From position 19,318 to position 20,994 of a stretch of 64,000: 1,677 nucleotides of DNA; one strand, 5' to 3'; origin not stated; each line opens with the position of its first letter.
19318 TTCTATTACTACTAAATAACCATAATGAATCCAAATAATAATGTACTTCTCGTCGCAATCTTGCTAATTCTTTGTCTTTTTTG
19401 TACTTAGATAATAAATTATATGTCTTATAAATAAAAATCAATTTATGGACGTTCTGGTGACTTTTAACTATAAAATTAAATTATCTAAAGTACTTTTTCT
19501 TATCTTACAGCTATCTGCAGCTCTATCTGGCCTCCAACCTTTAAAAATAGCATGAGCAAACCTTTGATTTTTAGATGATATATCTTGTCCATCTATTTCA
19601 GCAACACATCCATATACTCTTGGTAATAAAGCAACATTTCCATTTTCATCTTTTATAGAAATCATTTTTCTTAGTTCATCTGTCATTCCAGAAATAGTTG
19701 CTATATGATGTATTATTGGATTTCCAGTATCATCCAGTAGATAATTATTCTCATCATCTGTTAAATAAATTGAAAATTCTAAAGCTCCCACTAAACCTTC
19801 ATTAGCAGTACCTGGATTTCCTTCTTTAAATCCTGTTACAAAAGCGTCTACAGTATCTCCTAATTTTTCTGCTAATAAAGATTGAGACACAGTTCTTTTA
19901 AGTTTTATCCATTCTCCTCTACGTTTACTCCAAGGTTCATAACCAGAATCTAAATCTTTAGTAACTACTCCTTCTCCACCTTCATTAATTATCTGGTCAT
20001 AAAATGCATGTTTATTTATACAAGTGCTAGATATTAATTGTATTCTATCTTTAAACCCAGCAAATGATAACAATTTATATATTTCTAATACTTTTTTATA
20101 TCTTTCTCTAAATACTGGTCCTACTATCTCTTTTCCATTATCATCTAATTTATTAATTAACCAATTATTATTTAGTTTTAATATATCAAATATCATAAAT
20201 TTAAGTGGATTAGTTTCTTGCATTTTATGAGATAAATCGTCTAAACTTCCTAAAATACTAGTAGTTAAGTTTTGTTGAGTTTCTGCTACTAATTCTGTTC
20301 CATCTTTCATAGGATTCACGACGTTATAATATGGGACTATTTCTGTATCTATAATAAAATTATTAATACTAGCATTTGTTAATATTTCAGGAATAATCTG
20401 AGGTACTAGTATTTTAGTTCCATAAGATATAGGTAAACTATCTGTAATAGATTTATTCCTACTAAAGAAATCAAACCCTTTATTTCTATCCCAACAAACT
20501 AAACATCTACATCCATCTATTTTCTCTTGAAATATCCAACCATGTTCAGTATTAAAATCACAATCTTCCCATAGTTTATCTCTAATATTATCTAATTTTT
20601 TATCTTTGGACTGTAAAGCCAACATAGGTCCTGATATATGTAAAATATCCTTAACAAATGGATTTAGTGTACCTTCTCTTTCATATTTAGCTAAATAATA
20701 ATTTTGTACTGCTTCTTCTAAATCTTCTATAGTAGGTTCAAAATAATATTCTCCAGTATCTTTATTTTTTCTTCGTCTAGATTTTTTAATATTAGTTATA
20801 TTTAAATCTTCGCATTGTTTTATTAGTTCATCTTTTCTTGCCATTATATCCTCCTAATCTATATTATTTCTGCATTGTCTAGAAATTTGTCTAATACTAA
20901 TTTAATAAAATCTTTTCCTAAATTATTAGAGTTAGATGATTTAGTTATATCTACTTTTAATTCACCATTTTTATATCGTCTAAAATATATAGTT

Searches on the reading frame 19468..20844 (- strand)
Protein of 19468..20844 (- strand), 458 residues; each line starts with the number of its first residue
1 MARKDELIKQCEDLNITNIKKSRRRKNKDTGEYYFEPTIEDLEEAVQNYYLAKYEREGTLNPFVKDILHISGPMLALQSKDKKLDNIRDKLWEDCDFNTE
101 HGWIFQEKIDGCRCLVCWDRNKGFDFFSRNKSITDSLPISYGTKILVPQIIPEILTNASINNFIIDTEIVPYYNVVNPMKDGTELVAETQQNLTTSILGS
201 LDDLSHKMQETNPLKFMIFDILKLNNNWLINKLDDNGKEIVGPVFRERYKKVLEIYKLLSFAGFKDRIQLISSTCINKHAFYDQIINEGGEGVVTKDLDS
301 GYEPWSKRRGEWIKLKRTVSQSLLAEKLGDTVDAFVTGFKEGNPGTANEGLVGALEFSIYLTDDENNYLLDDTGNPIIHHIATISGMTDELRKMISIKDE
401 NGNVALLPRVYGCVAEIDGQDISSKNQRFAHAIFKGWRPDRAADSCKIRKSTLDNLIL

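Call 82: search_protein_families(library=phrogs, proteins=[window:19468-20844:-], max_evalue=0.0001)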
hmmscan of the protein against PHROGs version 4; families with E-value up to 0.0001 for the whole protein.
window:19468-20844:- (458 aa): 2 families
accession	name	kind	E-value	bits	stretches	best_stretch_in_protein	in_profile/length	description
phrog_114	-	DNA, RNA and nucleotide metabolism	5.2e-33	115.5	1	57-444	207-504/634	ATP-dependent DNA ligase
phrog_548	-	DNA, RNA and nucleotide metabolism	2.4e-07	31.3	1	87-318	12-231/341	RNA ligase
